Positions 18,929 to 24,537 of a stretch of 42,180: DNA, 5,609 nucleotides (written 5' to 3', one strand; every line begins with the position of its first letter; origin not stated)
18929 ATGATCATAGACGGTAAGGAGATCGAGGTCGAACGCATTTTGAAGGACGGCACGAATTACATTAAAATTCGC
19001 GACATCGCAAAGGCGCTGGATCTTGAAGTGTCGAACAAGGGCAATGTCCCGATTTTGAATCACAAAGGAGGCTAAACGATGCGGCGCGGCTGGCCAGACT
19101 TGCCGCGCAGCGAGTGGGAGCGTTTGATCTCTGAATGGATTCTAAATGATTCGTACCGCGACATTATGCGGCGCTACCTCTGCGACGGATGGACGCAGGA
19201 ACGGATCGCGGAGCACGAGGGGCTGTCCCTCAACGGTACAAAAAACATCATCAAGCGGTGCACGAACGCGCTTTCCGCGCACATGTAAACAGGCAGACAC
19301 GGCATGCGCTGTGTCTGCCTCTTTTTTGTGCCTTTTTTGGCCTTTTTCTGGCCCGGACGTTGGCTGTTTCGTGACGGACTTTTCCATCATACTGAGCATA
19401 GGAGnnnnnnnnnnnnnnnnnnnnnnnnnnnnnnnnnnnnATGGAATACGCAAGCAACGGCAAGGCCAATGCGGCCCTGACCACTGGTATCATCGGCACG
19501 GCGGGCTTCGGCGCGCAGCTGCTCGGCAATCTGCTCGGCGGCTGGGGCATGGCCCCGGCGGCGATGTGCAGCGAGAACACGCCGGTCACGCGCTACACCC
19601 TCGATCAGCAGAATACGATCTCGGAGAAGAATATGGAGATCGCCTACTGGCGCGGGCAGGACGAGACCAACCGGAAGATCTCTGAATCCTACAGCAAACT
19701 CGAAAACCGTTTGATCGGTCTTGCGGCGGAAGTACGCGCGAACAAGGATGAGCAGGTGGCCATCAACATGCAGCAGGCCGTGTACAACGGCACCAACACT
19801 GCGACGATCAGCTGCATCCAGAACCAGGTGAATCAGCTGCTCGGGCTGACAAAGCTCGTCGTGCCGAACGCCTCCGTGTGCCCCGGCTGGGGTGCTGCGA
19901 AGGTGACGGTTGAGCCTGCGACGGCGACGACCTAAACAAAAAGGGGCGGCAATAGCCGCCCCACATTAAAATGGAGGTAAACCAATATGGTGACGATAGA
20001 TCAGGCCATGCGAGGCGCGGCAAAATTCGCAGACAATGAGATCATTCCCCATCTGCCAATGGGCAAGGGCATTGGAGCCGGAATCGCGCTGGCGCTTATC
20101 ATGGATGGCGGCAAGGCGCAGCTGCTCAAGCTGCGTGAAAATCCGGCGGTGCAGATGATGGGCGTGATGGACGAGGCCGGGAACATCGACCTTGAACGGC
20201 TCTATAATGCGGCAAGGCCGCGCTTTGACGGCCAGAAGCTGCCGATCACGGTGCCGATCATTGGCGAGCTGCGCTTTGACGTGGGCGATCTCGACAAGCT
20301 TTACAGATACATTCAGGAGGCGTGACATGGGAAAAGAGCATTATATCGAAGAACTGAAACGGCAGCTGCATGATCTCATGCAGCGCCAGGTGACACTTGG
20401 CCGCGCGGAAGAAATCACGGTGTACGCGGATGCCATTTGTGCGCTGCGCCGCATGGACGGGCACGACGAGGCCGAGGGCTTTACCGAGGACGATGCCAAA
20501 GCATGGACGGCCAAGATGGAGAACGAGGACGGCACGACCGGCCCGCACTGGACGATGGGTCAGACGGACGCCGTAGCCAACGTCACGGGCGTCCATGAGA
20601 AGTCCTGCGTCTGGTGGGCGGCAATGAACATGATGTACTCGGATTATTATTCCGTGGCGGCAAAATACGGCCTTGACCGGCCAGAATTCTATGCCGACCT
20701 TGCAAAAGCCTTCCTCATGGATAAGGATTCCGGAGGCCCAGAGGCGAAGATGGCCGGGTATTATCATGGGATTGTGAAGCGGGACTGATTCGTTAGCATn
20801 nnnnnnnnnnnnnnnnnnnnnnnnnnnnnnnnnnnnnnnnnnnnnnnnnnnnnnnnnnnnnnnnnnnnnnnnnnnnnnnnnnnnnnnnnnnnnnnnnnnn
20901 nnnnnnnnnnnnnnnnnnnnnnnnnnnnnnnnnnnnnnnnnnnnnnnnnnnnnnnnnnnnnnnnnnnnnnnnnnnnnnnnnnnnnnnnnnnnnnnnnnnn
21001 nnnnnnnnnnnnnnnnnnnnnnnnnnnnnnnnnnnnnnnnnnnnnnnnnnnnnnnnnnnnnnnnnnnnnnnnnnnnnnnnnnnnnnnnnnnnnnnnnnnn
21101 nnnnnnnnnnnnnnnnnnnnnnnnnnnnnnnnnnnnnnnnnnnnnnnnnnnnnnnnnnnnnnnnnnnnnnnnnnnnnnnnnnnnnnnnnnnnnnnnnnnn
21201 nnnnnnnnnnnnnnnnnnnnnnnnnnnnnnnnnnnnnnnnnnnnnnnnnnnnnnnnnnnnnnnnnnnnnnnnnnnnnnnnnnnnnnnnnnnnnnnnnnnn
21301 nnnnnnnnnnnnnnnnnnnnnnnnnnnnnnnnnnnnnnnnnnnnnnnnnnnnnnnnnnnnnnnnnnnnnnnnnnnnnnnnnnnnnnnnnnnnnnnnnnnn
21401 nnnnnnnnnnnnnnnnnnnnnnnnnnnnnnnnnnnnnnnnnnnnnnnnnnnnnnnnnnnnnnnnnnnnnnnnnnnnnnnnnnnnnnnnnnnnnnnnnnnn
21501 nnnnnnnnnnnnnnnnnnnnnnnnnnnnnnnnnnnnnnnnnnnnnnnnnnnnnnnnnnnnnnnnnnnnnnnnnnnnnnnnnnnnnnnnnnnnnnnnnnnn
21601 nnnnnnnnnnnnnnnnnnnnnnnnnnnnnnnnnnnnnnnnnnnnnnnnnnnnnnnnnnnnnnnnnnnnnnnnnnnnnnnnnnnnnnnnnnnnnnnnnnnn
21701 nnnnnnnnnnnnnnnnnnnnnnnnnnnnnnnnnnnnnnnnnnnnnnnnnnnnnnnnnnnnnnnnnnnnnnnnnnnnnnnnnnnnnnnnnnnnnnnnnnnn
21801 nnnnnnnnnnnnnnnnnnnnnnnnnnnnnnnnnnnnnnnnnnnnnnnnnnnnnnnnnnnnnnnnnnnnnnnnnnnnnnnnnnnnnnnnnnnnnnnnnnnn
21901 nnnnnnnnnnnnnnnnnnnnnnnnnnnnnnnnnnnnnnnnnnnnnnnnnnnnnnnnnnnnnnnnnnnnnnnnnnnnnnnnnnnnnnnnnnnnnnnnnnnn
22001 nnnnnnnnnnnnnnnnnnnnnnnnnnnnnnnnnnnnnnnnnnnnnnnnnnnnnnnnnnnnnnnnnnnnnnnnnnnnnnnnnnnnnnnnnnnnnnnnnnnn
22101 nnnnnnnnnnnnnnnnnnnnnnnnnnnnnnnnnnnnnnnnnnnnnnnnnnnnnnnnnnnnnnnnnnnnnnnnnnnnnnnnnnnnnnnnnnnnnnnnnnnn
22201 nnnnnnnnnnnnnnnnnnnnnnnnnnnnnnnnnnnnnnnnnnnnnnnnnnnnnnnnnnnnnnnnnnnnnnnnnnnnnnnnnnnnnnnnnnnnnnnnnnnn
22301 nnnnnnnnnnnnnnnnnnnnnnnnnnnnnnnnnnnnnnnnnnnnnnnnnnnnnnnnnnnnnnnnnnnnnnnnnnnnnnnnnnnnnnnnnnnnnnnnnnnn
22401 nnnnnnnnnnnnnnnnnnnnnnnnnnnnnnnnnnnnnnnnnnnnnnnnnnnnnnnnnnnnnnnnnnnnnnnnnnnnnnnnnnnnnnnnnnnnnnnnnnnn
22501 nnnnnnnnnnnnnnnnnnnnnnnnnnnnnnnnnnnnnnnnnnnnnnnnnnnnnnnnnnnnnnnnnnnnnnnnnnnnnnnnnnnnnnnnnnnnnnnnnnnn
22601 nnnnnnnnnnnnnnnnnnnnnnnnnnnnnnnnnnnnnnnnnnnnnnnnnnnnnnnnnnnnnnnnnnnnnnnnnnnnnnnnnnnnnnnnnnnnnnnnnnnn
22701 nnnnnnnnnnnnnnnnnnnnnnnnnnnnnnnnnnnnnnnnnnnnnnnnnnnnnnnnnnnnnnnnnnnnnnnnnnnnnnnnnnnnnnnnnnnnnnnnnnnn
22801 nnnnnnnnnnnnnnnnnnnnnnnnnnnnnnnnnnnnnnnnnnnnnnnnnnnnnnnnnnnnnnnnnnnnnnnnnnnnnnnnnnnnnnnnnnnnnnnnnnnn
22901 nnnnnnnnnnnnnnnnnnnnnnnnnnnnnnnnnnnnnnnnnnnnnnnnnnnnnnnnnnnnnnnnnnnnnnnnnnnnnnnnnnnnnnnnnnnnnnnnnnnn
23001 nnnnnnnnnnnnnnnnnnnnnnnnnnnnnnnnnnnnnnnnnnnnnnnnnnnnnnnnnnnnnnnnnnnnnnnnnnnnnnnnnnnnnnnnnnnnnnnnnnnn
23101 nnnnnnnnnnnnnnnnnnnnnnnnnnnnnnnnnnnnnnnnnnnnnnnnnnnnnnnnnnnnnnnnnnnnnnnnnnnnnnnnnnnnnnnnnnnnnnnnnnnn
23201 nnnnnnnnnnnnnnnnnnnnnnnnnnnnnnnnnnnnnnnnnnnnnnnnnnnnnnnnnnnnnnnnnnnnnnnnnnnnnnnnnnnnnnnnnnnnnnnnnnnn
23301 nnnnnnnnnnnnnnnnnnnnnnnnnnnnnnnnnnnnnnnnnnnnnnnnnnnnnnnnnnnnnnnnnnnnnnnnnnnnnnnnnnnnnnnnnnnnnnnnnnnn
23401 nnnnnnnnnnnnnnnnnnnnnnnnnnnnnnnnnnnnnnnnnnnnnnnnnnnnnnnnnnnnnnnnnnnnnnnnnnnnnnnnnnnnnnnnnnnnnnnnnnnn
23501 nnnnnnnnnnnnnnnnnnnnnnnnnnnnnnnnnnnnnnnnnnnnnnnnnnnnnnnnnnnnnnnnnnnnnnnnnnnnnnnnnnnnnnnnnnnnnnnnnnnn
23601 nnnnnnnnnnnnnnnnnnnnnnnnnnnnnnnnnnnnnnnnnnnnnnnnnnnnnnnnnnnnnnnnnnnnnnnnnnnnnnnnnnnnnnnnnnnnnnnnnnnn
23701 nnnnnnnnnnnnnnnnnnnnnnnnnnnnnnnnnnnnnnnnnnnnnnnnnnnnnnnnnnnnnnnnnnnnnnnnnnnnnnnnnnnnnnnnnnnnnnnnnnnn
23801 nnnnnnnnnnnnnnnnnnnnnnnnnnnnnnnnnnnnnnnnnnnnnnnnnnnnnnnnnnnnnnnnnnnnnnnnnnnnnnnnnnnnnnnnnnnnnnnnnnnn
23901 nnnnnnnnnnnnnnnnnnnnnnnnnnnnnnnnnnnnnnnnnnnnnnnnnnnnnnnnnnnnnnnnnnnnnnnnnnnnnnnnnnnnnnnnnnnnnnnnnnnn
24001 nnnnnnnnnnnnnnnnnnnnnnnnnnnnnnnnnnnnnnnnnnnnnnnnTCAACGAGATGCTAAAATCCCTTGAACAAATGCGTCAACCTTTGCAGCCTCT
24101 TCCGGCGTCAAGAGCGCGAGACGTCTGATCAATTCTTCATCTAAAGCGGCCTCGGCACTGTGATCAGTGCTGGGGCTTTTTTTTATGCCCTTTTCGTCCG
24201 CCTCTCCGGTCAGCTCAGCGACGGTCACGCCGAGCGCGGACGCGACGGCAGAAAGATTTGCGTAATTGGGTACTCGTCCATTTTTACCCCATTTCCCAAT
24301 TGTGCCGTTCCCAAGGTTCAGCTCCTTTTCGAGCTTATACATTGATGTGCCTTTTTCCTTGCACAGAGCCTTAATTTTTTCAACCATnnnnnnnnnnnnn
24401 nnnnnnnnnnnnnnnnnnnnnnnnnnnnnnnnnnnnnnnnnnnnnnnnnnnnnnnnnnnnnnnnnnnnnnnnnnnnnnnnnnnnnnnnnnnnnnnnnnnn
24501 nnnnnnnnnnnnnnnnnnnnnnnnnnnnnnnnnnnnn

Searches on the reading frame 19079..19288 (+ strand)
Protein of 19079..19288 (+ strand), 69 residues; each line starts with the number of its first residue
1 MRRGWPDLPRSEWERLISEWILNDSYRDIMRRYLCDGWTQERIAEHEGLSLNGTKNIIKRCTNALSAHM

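Call 10: search_protein_families(library=pfam, proteins=[window:19079-19288:+], max_evalue=0.1)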
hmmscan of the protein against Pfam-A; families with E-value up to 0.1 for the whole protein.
window:19079-19288:+ (69 aa): 3 families
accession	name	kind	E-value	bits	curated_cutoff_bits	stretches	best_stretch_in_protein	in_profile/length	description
PF04545.22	Sigma70_r4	-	0.00043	20.2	24.1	1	22-65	5-48/50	Sigma-70, region 4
PF16509.11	KORA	-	0.0044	17.6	26.7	1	11-67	4-60/84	TrfB plasmid transcriptional repressor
PF08281.18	Sigma70_r4_2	-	0.0087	16.1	25.7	1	22-60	11-49/54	Sigma-70, region 4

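Call 11: search_protein_families(library=phrogs, proteins=[window:19079-19288:+], max_evalue=0.01)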
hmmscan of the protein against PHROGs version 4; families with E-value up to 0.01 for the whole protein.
window:19079-19288:+ (69 aa): 1 family
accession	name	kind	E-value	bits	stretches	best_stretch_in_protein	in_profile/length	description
phrog_1740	-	transcription regulation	0.0069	15.9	1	22-64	169-211/567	RNA polymerase sigma factor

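Call 79: search_protein_families(library=ncbifam, proteins=[window:19079-19288:+], max_evalue=0.01)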
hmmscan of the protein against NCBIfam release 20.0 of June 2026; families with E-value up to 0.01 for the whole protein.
window:19079-19288:+ (69 aa): 5 families
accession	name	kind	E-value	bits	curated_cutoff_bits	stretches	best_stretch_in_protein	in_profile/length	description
TIGR02937.1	sigma70-ECF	superfamily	0.00016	21.4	42.9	1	22-66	118-162/165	sigma-70 family RNA polymerase sigma factor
NF007215.0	PRK09637.1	equivalog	0.00021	21.4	212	1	22-66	107-151/181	RNA polymerase sigma factor SigZ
TIGR02959.1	SigZ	equivalog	0.00036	20.4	168.65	1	22-66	101-145/170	RNA polymerase sigma factor SigZ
NF045758.2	YlxM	equivalog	0.0019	18.3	80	1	22-66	17-61/72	YlxM family DNA-binding protein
NF001072.0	PRK00118.2-2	equivalog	0.003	17.9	97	1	21-66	17-62/111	putative DNA-binding protein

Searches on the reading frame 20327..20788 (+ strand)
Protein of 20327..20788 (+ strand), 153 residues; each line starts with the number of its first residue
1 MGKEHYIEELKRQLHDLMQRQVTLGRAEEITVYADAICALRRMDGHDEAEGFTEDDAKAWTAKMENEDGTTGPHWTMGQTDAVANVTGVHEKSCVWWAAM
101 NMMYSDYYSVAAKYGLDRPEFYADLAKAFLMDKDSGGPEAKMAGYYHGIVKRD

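Call 10: search_protein_families(library=pfam, proteins=[window:20327-20788:+], max_evalue=0.1)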
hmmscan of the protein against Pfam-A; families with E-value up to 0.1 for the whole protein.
window:20327-20788:+ (153 aa): 1 family
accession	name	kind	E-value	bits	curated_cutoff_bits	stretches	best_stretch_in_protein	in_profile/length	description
PF25223.1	DUF7841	-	6.2e-24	84.9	25.2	1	47-146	15-113/114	Domain of unknown function (DUF7841)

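Call 11: search_protein_families(library=phrogs, proteins=[window:20327-20788:+], max_evalue=0.01)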
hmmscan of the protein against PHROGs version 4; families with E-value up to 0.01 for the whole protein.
window:20327-20788:+ (153 aa): 0 families

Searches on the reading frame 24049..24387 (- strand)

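Call 79: search_protein_families(library=ncbifam, proteins=[window:24049-24387:-], max_evalue=0.01)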
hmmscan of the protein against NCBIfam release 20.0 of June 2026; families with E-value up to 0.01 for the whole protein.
window:24049-24387:- (112 aa): 1 family
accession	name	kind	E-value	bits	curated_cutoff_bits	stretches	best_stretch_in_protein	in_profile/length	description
NF041951.1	phage_RstR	subfamily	3.1e-06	27.4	80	1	3-85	5-87/108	RstR family transcriptional repressor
